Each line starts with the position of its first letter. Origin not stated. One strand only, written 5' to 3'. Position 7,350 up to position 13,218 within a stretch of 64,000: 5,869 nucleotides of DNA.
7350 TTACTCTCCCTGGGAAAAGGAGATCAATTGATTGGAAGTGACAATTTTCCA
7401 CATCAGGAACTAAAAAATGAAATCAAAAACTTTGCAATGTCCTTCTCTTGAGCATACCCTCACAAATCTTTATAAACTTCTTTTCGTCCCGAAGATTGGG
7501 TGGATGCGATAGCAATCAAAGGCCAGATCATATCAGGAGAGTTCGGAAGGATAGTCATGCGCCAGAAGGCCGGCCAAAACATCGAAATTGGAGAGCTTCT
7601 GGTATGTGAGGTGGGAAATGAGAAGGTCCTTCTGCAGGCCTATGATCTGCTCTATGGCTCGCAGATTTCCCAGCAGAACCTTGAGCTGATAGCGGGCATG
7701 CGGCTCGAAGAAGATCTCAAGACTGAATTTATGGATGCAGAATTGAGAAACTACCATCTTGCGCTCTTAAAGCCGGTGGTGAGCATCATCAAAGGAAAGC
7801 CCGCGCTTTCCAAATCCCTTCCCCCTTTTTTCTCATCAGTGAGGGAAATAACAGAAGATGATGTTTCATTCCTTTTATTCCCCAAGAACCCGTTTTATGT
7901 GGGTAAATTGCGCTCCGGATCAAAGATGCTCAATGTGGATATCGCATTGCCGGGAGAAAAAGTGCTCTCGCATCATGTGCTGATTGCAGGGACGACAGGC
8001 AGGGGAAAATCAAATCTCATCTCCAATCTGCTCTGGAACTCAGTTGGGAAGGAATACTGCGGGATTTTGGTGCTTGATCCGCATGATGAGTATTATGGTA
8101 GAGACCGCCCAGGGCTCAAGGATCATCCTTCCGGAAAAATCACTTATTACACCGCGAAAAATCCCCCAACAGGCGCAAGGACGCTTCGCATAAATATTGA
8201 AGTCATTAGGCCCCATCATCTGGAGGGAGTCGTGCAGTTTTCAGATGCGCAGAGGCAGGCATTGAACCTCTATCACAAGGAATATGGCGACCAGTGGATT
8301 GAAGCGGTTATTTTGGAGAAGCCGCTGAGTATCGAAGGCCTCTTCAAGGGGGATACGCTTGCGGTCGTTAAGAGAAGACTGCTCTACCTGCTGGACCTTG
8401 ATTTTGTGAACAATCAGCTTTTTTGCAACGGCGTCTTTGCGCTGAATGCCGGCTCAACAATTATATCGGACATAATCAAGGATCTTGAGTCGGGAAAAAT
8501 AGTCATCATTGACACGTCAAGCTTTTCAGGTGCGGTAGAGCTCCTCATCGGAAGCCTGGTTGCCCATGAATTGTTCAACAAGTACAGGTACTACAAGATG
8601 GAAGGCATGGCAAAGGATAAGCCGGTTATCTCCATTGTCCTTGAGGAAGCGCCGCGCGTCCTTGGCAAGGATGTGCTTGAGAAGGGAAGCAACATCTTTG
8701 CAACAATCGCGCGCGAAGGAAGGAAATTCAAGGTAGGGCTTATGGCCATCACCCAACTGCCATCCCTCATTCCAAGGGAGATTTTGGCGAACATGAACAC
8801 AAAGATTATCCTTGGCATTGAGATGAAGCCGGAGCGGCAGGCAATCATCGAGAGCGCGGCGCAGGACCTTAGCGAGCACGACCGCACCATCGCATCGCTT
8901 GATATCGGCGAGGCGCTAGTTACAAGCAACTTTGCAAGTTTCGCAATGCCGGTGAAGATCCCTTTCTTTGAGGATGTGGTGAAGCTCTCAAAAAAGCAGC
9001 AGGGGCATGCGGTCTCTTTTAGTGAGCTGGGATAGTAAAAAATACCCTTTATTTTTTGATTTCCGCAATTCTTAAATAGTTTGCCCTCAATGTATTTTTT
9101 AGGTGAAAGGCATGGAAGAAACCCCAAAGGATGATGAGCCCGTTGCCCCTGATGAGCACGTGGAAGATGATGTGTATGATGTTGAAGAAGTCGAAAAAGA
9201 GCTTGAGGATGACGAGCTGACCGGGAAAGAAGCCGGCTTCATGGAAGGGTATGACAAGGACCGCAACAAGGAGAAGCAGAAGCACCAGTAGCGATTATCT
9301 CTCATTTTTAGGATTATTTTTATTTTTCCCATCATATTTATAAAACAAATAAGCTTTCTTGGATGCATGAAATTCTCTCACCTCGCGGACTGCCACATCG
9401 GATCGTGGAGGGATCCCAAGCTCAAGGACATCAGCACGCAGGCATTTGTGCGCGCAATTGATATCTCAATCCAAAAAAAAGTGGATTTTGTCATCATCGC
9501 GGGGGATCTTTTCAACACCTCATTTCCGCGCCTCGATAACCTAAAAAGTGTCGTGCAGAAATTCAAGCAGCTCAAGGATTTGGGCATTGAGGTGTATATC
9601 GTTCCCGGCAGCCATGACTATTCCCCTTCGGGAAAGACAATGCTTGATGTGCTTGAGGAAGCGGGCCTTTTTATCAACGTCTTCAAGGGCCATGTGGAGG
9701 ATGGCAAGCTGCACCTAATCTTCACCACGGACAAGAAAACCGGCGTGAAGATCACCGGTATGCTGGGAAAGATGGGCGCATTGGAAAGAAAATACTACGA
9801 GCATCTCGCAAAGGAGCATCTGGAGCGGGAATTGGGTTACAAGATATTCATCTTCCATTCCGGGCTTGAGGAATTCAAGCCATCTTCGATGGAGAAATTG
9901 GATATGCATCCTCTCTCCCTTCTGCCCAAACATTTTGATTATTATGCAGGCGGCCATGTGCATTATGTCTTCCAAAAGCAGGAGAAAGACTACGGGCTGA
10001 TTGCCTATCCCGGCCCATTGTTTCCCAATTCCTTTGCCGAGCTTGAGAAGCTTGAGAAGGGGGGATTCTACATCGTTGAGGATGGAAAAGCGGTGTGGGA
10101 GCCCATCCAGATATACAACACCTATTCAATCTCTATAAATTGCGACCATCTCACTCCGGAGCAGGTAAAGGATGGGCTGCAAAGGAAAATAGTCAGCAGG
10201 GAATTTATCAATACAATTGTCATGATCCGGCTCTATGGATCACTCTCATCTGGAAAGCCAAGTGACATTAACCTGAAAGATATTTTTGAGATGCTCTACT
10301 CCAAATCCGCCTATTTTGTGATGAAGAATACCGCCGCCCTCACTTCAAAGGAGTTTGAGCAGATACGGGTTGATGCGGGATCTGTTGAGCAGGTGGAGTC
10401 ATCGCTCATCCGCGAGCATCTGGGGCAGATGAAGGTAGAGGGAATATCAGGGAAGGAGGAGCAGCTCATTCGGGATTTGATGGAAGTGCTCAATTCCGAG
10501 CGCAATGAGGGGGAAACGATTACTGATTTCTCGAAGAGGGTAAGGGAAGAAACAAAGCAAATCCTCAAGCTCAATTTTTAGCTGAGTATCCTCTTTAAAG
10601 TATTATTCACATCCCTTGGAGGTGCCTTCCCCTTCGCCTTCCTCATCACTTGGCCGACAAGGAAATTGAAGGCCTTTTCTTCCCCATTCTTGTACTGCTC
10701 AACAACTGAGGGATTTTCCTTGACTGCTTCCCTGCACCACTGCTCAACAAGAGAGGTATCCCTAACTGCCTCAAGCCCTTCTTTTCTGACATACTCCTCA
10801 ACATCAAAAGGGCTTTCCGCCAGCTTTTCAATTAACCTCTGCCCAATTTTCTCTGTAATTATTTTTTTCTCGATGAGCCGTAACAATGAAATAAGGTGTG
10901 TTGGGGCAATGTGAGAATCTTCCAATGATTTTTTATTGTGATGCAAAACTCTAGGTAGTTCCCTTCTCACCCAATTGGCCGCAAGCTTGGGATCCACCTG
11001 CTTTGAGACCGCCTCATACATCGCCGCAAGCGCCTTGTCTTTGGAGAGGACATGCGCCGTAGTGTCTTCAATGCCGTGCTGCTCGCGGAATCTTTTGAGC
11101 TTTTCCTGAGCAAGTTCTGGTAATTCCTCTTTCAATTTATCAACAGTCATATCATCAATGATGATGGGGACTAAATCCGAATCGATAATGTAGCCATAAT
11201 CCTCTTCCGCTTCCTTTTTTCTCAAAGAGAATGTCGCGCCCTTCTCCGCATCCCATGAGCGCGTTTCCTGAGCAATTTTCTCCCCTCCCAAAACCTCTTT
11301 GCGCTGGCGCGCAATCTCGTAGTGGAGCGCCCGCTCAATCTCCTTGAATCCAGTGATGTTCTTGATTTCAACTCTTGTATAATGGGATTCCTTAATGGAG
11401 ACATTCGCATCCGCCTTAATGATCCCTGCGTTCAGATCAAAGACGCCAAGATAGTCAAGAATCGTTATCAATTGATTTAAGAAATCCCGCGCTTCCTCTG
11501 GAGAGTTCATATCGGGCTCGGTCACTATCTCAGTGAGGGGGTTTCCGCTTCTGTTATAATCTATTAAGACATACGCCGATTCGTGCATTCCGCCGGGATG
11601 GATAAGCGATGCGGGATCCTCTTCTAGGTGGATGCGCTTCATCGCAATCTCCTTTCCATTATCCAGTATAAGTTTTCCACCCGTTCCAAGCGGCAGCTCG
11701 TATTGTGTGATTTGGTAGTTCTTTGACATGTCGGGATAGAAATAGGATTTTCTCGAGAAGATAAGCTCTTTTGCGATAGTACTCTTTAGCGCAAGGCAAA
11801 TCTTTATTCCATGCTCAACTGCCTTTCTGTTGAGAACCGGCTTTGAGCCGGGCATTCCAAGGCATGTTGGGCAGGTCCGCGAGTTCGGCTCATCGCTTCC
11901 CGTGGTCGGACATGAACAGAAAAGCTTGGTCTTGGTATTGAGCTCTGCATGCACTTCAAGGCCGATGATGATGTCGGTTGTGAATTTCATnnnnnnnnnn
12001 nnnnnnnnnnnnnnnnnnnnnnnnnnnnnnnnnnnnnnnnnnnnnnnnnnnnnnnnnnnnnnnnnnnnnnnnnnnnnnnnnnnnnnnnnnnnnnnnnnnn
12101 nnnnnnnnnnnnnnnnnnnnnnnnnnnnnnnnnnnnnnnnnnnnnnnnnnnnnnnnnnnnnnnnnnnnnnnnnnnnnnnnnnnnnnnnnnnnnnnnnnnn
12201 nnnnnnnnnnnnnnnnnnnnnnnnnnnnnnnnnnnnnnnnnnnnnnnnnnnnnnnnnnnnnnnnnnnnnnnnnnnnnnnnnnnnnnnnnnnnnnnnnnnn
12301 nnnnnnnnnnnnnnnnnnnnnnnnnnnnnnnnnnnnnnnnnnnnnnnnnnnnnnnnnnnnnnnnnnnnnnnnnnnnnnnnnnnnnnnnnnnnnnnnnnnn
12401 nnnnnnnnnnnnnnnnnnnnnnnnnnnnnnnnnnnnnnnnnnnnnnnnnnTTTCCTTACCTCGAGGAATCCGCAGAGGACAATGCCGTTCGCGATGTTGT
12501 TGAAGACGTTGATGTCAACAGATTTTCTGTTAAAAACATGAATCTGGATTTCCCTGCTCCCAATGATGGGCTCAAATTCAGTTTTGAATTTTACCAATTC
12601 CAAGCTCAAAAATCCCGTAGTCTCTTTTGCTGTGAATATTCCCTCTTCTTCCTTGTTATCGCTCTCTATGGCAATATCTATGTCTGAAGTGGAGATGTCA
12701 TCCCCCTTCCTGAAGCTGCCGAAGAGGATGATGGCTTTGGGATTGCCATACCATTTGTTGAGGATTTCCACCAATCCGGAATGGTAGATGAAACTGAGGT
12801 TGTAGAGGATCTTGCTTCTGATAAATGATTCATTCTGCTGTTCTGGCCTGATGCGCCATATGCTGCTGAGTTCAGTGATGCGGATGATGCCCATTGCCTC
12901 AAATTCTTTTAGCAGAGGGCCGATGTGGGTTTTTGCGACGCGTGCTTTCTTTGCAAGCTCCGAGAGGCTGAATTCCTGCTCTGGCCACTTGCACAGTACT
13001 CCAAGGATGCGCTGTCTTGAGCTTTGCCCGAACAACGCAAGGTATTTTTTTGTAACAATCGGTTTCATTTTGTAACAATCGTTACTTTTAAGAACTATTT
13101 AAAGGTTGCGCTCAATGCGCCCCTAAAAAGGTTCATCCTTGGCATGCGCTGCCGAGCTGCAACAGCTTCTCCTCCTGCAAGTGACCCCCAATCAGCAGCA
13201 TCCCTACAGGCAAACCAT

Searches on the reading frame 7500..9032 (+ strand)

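Call 66: search_protein_families(library=pfam, proteins=[window:7500-9032:+], max_evalue=0.001)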
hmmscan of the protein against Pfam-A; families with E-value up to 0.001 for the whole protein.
window:7500-9032:+ (511 aa): 2 families
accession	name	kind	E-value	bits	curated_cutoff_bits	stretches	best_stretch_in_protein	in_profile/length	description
PF01935.23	DUF87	-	2.2e-23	83.9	23.2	1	133-353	2-215/220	Helicase HerA, central domain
PF01580.24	FtsK_SpoIIIE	-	0.00062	19.7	24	0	154-180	39-62/221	FtsK/SpoIIIE family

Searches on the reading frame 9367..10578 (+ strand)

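Call 66: search_protein_families(library=pfam, proteins=[window:9367-10578:+], max_evalue=0.001)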
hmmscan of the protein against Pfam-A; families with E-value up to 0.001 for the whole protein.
window:9367-10578:+ (404 aa): 2 families
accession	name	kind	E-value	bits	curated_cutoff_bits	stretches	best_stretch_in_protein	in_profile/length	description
PF00149.33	Metallophos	-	1.4e-13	52.2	21.5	1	1-200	1-190/191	Calcineurin-like phosphoesterase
PF12850.12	Metallophos_2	-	2.2e-06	28.2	27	1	1-224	1-141/154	Calcineurin-like phosphoesterase superfamily domain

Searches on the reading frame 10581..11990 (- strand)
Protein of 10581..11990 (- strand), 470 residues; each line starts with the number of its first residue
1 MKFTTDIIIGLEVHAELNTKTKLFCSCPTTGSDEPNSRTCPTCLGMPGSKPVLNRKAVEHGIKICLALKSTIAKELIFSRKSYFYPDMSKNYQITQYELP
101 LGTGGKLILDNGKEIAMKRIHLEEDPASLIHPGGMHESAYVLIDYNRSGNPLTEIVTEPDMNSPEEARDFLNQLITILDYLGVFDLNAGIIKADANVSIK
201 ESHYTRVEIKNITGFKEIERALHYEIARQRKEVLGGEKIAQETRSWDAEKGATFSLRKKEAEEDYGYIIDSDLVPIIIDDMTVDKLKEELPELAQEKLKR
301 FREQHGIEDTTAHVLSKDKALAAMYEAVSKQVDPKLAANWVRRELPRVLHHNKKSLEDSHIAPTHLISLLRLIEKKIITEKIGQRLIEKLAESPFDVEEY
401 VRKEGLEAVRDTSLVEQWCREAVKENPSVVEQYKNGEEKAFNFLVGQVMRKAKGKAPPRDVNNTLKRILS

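Call 66: search_protein_families(library=pfam, proteins=[window:10581-11990:-], max_evalue=0.001)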
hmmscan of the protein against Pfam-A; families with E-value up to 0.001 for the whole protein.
window:10581-11990:- (470 aa): 2 families
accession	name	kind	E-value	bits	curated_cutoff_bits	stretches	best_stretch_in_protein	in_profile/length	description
PF02934.20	GatB_N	-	7.8e-97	324.2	23.4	1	8-283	2-276/277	GatB/GatE catalytic domain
PF02637.23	GatB_Yqey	-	1.1e-41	142.7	27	1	326-469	4-148/148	GatB domain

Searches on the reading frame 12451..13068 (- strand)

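Call 66: search_protein_families(library=pfam, proteins=[window:12451-13068:-], max_evalue=0.001)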
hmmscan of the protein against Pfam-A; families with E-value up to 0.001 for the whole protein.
window:12451-13068:- (206 aa): 3 families
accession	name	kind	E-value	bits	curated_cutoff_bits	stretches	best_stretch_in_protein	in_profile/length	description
PF18765.7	Polbeta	-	5.5e-09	36.5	26.9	1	107-198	10-87/93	Polymerase beta, Nucleotidyltransferase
PF01909.29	NTP_transf_2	-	8.3e-09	36.2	21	1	100-152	5-47/93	Nucleotidyltransferase domain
PF22600.2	MTPAP-like_central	-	0.00046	20.7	27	1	98-160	28-89/139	Poly(A) RNA polymerase, mitochondrial-like, central palm domain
